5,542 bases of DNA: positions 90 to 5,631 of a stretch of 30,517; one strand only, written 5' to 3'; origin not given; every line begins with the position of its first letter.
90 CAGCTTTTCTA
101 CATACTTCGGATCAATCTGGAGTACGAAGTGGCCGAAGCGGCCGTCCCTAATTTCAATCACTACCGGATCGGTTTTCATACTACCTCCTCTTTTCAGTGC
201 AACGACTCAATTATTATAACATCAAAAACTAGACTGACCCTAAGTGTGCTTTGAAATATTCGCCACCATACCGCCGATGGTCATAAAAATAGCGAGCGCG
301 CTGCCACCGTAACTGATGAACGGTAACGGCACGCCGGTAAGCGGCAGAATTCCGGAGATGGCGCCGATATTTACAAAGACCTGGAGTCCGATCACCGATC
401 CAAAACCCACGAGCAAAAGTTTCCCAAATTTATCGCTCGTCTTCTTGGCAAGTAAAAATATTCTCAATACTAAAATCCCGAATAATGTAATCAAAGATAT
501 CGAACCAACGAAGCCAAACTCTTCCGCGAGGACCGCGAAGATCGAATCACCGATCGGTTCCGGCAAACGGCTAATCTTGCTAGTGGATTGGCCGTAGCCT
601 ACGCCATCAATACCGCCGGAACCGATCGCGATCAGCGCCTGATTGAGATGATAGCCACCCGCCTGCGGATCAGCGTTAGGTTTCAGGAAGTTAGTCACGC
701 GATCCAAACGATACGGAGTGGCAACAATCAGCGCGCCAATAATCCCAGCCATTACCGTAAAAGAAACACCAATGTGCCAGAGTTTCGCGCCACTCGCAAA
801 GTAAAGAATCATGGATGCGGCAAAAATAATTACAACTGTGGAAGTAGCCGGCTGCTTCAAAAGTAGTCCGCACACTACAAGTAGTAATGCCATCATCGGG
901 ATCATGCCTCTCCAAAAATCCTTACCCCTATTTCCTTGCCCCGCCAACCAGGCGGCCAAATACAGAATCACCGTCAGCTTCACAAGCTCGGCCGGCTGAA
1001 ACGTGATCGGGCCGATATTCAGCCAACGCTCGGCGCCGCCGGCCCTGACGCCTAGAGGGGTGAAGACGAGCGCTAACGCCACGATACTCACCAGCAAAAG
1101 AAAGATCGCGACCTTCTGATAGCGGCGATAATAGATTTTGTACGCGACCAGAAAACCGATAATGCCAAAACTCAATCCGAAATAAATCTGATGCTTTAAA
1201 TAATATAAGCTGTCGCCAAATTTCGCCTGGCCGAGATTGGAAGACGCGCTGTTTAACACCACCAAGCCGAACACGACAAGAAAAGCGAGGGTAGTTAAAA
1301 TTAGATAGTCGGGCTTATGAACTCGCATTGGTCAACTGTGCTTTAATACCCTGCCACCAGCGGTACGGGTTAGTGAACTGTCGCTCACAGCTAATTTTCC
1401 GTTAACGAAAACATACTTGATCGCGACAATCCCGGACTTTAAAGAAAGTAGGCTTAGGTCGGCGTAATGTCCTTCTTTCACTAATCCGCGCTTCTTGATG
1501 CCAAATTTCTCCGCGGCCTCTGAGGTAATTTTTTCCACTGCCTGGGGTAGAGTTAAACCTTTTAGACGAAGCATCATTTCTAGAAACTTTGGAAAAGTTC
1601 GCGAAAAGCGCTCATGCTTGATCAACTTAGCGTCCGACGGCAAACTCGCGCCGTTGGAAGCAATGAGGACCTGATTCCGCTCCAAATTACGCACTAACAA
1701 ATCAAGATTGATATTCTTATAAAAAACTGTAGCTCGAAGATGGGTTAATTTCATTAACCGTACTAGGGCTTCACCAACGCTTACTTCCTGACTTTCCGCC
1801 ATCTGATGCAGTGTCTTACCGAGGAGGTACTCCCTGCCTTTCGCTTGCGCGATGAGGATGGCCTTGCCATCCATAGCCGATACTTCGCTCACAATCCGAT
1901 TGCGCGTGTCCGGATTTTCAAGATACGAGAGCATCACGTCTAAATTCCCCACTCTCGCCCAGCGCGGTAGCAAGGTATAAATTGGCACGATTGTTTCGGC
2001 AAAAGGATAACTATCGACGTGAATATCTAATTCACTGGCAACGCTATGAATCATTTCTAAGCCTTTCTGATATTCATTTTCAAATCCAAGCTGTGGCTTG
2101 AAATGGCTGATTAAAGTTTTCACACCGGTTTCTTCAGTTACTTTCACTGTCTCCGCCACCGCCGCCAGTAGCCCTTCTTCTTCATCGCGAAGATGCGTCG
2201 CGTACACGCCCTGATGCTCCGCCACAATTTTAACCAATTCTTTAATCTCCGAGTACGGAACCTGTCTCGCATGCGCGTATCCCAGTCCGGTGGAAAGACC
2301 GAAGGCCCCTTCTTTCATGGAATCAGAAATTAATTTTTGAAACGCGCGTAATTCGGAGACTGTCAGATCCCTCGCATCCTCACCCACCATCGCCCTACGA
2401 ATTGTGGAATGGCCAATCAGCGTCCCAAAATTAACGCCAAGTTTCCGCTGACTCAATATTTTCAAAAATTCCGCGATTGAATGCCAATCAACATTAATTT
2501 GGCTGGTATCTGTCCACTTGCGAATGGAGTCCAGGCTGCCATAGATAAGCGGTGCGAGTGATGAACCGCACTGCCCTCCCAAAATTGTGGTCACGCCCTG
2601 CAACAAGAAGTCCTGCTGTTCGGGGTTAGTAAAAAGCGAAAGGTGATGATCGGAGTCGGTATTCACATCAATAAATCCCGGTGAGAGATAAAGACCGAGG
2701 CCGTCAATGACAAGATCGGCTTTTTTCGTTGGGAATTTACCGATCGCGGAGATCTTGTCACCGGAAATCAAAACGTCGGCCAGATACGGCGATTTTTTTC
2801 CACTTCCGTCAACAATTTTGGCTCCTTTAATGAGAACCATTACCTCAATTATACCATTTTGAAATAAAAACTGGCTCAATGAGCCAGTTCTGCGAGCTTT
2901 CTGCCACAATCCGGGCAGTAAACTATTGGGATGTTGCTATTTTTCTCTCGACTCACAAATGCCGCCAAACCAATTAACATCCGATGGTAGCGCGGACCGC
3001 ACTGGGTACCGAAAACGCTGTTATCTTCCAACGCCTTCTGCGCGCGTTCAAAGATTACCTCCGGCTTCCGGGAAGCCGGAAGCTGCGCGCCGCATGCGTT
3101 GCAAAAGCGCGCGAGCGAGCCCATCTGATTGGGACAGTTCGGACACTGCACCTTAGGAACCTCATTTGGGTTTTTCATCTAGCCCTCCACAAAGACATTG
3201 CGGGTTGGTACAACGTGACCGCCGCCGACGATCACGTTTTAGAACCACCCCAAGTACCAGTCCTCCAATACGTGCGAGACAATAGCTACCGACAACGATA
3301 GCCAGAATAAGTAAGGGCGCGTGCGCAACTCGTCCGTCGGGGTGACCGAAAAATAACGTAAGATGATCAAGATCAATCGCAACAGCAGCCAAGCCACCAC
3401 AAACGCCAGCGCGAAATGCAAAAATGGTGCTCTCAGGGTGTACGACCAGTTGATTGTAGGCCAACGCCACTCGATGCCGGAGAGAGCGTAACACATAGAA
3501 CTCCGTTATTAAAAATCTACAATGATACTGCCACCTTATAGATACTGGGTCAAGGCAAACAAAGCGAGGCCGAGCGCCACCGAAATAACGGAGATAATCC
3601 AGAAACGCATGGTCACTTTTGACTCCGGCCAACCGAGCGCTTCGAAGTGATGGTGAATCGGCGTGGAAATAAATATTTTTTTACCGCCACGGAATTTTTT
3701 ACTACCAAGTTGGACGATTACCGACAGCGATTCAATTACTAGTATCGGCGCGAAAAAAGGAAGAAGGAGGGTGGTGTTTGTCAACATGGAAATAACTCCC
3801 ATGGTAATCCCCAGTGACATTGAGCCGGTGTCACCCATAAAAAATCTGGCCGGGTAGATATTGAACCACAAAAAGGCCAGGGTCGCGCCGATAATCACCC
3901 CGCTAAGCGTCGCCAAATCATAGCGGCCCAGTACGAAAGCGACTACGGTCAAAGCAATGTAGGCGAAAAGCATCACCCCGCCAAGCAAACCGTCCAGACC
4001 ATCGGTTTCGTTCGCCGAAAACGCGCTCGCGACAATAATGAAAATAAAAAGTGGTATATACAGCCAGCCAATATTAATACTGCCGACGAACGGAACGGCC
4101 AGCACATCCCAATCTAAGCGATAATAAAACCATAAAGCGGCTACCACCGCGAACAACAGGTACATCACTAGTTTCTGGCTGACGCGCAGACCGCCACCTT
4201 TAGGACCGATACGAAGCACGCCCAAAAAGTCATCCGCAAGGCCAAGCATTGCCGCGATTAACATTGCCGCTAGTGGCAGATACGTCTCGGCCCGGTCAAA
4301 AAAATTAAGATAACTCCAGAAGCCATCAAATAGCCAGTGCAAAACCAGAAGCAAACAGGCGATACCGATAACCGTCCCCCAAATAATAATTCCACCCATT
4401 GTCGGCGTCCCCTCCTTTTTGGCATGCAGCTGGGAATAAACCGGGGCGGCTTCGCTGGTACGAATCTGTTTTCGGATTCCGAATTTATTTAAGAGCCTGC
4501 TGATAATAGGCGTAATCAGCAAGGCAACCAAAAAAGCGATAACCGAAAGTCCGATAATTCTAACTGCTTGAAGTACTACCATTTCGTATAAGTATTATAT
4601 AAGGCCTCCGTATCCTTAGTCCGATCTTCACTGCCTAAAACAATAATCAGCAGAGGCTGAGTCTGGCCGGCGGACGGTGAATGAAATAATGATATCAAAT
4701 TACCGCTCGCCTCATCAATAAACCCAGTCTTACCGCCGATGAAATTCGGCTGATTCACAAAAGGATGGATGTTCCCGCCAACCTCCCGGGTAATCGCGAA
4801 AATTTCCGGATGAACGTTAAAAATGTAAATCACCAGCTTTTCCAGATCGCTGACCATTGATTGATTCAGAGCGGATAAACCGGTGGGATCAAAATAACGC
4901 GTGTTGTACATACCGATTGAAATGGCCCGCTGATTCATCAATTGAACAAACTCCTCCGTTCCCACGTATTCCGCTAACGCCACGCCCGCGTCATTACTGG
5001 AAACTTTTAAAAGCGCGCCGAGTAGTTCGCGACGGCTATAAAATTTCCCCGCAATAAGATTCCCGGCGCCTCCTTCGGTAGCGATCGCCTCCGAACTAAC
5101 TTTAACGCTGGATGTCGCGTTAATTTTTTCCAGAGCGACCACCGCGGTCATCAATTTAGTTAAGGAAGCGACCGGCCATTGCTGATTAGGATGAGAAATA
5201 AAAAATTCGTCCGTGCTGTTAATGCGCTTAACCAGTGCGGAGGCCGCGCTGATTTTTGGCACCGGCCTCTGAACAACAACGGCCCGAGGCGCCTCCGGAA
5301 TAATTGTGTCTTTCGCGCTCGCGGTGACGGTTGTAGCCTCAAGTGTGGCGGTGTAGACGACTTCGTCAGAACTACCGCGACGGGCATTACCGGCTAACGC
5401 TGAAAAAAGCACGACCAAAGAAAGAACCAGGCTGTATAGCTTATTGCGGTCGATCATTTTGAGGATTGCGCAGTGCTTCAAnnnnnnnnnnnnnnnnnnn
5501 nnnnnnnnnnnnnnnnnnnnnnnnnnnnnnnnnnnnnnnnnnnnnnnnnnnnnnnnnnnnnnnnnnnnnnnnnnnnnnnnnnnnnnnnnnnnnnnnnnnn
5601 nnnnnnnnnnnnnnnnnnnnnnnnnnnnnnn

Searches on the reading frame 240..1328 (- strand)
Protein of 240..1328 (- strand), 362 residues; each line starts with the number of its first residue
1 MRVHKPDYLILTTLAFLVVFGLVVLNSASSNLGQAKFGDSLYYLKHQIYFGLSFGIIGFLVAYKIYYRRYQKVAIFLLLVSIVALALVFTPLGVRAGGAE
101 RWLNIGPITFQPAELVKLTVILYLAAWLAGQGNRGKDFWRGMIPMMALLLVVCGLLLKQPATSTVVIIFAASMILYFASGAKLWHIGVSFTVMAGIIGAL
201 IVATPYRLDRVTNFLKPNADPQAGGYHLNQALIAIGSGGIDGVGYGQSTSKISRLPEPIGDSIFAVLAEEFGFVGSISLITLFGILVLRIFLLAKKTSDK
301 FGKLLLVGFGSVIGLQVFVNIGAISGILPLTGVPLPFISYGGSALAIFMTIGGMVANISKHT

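Call 75: search_protein_families(library=pfam, proteins=[window:240-1328:-], max_evalue=0.001)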
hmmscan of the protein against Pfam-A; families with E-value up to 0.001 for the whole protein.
window:240-1328:- (362 aa): 1 family
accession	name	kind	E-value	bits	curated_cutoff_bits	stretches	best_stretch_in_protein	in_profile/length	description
PF01098.24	FTSW_RODA_SPOVE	-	7.2e-95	318.4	26.4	1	9-362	3-354/356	Cell cycle protein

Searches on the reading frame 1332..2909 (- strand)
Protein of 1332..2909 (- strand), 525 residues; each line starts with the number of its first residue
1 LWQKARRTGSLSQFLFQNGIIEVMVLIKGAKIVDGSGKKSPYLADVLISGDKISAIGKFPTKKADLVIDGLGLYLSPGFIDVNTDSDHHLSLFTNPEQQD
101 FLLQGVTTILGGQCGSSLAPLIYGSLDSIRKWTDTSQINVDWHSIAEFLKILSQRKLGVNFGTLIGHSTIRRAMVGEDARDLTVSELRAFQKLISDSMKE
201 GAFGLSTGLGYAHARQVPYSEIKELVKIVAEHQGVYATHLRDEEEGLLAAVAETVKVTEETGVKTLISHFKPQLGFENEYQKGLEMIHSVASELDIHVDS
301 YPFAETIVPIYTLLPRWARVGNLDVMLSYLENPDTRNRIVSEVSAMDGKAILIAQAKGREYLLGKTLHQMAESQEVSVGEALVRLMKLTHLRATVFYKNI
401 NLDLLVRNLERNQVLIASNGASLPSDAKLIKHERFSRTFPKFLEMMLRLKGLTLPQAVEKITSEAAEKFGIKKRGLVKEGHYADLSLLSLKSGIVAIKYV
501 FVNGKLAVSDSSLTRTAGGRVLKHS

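Call 75: search_protein_families(library=pfam, proteins=[window:1332-2909:-], max_evalue=0.001)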
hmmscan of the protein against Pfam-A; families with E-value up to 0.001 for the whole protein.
window:1332-2909:- (525 aa): 2 families
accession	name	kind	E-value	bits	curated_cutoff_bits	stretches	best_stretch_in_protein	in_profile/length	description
PF07969.17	Amidohydro_3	-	9.1e-10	39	29.7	1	67-229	2-161/472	Amidohydrolase family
PF01979.26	Amidohydro_1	-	5.3e-08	32.9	25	1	450-506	279-344/345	Amidohydrolase family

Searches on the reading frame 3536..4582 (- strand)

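Call 75: search_protein_families(library=pfam, proteins=[window:3536-4582:-], max_evalue=0.001)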
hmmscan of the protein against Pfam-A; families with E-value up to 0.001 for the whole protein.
window:3536-4582:- (348 aa): 2 families
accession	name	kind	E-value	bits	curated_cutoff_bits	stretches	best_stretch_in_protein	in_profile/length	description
PF00953.26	Glycos_transf_4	-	5.4e-31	108.2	27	1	104-267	5-158/160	Glycosyl transferase family 4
PF10555.14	MraY_sig1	-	9.8e-05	22.1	20.1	1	56-67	1-12/13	Phospho-N-acetylmuramoyl-pentapeptide-transferase signature 1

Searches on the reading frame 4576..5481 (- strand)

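Call 47: search_protein_families(library=pfam, proteins=[window:4576-5481:-], max_evalue=0.001)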
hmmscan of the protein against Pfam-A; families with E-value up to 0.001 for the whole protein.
window:4576-5481:- (301 aa): 2 families
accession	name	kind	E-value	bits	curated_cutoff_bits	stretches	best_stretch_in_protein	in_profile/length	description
PF00768.25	Peptidase_S11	-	1.9e-30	106.6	27.6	1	74-264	7-221/239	D-alanyl-D-alanine carboxypeptidase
PF13354.11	Beta-lactamase2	-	2.6e-06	27.4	22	1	90-185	9-110/214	Beta-lactamase enzyme family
